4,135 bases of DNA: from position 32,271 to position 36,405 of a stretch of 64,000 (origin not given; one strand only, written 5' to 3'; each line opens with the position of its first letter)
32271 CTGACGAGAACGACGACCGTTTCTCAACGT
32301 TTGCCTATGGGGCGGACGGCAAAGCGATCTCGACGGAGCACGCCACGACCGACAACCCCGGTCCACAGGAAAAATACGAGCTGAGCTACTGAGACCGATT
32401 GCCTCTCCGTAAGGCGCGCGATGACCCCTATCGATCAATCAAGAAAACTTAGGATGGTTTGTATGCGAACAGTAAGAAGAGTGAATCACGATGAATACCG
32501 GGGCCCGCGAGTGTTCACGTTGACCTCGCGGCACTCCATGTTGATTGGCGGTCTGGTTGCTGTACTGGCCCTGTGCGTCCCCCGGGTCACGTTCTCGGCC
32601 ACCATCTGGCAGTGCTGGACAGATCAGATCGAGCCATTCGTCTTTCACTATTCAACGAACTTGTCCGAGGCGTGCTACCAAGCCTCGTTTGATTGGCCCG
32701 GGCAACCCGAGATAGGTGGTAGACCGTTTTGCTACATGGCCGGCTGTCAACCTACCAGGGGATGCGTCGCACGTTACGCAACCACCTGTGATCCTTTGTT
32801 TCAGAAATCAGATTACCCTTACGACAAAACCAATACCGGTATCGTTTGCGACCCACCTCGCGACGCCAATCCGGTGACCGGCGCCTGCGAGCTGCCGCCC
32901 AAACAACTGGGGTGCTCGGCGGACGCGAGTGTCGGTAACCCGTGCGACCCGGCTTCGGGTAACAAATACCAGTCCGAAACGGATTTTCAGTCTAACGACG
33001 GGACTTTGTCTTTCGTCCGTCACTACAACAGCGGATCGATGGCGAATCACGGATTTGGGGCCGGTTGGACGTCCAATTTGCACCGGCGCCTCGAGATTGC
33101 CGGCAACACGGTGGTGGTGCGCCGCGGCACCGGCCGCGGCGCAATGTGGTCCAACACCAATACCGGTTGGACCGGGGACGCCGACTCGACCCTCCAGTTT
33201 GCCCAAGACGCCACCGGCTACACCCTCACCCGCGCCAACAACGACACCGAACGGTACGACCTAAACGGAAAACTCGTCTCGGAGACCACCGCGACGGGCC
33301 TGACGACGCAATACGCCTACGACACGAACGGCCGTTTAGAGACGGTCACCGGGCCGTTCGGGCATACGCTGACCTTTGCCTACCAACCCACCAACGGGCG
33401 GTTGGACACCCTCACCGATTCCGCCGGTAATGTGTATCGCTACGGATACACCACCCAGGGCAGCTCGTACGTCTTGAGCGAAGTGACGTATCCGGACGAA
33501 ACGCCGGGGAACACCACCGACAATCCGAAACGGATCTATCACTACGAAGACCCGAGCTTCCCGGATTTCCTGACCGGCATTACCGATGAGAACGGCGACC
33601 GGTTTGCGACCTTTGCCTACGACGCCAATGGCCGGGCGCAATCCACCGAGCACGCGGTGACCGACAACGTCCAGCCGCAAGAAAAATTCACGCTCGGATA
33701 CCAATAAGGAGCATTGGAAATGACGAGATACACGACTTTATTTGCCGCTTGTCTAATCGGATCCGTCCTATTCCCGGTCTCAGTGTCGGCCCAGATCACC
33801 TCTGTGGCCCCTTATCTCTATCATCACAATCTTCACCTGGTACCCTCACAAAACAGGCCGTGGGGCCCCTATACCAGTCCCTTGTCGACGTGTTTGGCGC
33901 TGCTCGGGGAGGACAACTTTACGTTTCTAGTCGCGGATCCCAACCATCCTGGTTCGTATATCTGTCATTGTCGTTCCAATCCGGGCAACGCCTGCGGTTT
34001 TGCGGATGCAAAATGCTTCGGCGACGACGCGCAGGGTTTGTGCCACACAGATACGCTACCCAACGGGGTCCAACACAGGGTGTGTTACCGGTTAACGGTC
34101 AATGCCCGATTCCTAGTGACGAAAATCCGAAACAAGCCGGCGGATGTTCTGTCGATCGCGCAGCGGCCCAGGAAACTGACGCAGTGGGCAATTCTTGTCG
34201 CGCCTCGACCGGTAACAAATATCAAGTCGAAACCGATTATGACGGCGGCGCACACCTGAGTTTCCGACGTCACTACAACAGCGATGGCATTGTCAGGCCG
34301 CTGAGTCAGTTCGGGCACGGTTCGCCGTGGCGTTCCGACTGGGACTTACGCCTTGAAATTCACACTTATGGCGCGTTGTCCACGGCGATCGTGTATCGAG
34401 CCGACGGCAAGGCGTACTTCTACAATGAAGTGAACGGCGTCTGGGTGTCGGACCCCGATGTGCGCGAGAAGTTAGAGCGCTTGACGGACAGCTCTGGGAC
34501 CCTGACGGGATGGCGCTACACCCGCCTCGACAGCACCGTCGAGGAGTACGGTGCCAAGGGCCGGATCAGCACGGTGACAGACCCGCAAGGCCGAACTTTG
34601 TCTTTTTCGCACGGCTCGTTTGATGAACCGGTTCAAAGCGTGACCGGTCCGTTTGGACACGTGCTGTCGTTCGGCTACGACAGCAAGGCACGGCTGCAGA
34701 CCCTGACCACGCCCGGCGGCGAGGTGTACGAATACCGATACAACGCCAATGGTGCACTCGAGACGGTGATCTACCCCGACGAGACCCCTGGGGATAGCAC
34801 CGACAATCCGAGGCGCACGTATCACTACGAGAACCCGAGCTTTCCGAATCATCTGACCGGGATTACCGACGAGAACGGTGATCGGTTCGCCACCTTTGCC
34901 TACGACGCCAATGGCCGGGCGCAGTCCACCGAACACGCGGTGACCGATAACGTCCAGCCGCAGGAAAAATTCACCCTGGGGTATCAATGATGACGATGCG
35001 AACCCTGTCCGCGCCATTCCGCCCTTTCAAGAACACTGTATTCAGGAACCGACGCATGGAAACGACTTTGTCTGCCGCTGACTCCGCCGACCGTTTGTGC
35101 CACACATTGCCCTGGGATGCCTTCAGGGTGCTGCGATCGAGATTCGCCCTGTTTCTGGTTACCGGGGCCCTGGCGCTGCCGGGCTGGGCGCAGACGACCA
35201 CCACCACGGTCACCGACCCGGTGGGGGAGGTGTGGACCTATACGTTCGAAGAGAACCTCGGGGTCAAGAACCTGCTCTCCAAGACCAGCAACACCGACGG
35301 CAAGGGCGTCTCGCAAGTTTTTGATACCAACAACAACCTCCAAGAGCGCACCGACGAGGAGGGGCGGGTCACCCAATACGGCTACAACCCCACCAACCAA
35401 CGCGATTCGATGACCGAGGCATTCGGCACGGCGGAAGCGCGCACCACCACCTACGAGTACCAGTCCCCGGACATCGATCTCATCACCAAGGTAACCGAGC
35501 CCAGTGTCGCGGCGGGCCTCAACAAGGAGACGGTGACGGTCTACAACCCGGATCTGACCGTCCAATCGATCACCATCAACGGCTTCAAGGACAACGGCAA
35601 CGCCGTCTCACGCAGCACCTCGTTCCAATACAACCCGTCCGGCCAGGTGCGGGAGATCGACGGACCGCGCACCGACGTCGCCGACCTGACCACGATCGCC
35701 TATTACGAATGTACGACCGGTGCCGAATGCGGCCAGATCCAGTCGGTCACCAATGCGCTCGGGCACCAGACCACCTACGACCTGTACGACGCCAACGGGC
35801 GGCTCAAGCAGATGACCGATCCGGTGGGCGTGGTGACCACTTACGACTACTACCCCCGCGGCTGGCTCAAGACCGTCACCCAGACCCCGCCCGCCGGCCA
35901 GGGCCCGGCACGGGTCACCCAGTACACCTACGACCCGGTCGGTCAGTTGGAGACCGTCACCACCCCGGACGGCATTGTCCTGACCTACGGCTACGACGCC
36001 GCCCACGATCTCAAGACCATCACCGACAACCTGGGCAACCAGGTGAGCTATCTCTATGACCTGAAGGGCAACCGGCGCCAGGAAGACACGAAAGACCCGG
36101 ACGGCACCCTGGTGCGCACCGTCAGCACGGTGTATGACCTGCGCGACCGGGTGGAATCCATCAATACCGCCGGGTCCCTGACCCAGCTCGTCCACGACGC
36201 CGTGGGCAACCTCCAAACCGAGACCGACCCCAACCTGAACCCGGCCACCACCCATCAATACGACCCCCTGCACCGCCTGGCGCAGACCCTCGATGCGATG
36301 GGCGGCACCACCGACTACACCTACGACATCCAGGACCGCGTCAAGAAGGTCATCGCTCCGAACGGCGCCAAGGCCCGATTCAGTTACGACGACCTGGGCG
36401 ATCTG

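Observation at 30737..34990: Three tandem alternative RHS head genes: unrelated N-terminal domains fused to one conserved YD-repeat module, upstream of a single RHS shell/toxin gene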

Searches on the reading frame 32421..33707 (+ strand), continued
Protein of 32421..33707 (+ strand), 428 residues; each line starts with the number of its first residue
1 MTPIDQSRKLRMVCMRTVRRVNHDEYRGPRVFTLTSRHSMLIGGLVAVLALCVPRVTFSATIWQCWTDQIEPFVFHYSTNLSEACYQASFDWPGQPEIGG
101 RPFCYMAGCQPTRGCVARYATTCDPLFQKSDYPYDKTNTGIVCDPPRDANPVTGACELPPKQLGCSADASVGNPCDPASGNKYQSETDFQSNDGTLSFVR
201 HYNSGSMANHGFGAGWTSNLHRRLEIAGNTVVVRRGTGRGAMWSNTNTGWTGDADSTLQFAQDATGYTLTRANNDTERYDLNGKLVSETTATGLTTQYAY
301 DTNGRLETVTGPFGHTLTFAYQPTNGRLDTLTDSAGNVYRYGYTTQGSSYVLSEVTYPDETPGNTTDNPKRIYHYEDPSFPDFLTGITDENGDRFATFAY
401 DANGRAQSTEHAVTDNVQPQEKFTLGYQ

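Call 76: find_encoding_contigs(protein=P0022, flank=10000, max_places=2)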
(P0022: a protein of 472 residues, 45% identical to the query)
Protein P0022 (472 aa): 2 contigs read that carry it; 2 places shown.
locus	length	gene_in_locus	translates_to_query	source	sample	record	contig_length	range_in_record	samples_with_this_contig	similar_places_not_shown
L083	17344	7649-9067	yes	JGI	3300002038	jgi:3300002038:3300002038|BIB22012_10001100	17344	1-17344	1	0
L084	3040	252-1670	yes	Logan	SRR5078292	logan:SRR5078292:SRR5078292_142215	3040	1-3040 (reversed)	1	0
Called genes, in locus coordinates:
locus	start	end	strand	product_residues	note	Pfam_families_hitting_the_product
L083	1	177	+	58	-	?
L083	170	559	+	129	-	-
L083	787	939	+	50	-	-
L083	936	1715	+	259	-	PF01209:Ubie_methyltran, PF13489:Methyltransf_23, PF08241:Methyltransf_11, PF08242:Methyltransf_12, PF13649:Methyltransf_25, PF13847:Methyltransf_31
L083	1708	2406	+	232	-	PF01656:CbiA, PF13500:AAA_26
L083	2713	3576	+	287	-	PF02790:COX2_TM, PF00116:COX2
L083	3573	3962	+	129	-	PF00034:Cytochrom_C (weak), PF13442:Cytochrome_CBB3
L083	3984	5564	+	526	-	PF00115:COX1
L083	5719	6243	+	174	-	PF04442:CtaG_Cox11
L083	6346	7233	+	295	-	PF00510:COX3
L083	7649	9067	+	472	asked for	PF20148:DUF6531, PF05593:RHS_repeat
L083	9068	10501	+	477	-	PF20148:DUF6531, PF25023:TEN_YD-shell (faint), PF05593:RHS_repeat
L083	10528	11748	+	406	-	PF05593:RHS_repeat (faint), PF20148:DUF6531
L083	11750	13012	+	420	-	PF05593:RHS_repeat, PF25023:TEN_YD-shell, PF05593:RHS_repeat (weak)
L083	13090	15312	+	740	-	PF05593:RHS_repeat (weak), PF25023:TEN_YD-shell (weak), PF03527:RHS (weak)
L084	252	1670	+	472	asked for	PF20148:DUF6531, PF05593:RHS_repeat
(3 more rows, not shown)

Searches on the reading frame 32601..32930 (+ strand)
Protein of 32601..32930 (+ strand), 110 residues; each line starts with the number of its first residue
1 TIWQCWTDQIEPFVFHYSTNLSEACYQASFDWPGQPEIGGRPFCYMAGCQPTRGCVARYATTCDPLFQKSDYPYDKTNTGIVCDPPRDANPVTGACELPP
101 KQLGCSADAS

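Call 63: search_protein_families(library=pfam, proteins=[window:32601-32930:+], max_evalue=5)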
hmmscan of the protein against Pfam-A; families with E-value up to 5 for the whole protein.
window:32601-32930:+ (110 aa): 0 families

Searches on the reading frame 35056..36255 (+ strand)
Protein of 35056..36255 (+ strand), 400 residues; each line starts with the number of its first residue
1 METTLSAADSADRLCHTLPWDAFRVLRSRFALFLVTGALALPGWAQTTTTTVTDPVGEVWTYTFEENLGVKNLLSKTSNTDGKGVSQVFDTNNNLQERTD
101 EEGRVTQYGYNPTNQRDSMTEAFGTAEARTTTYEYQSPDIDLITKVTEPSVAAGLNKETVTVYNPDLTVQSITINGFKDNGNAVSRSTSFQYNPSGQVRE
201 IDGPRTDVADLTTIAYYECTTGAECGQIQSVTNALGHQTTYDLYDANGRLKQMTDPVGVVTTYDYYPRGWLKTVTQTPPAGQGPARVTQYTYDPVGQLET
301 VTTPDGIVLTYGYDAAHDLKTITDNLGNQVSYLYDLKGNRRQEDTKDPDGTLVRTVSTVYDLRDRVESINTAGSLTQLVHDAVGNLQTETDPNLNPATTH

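Call 64: find_homologous_proteins(query=window:35056-36255:+, max_evalue=1e-10)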
Query window:35056-36255:+ (400 aa): 196 proteins with E <= 1e-10 among 8000 candidates; the best 120 are listed.
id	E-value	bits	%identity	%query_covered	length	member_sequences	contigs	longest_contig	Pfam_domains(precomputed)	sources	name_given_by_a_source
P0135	8.2e-135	468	58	89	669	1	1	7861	PF05593.20,PF25023.2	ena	-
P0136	3.8e-132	459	59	94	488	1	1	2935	PF05593.20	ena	-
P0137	2.5e-131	457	58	94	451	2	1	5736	PF05593.20,PF25023.2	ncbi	ncbi:MAG: hypothetical protein ACRBEE_15815, partial [Arenicella sp.]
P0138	2.8e-131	457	58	88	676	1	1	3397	PF05593.20,PF25023.2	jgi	jgi:YD repeat-containing protein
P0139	4.0e-129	449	54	94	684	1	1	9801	PF05593.20,PF25023.2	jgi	jgi:YD repeat-containing protein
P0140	9.8e-122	425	55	93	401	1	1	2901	PF05593.20,PF25023.2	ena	-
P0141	2.2e-120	421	54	92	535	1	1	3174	PF05593.20,PF25023.2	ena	-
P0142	3.1e-120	420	53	92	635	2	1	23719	PF05593.20,PF25023.2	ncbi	ncbi:MAG: YD repeat-containing protein, partial [Arenicella sp.]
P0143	1.8e-119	418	53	93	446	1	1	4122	PF05593.20,PF25023.2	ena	-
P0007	3.5e-113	397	62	73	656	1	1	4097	PF05593.20,PF25023.2,PF20148.5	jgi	jgi:YD repeat-containing protein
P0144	4.5e-111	390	57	76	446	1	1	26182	PF05593.20,PF25023.2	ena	-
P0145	3.6e-100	354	61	68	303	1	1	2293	PF05593.20,PF25023.2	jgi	-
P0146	5.6e-100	354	48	88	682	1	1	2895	PF05593.20,PF25023.2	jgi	-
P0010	6.4e-98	347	55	73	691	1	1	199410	PF15283.13,PF05593.20,PF25023.2,PF20148.5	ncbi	-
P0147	7.8e-90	320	51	85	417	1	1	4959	PF05593.20,PF25023.2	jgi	-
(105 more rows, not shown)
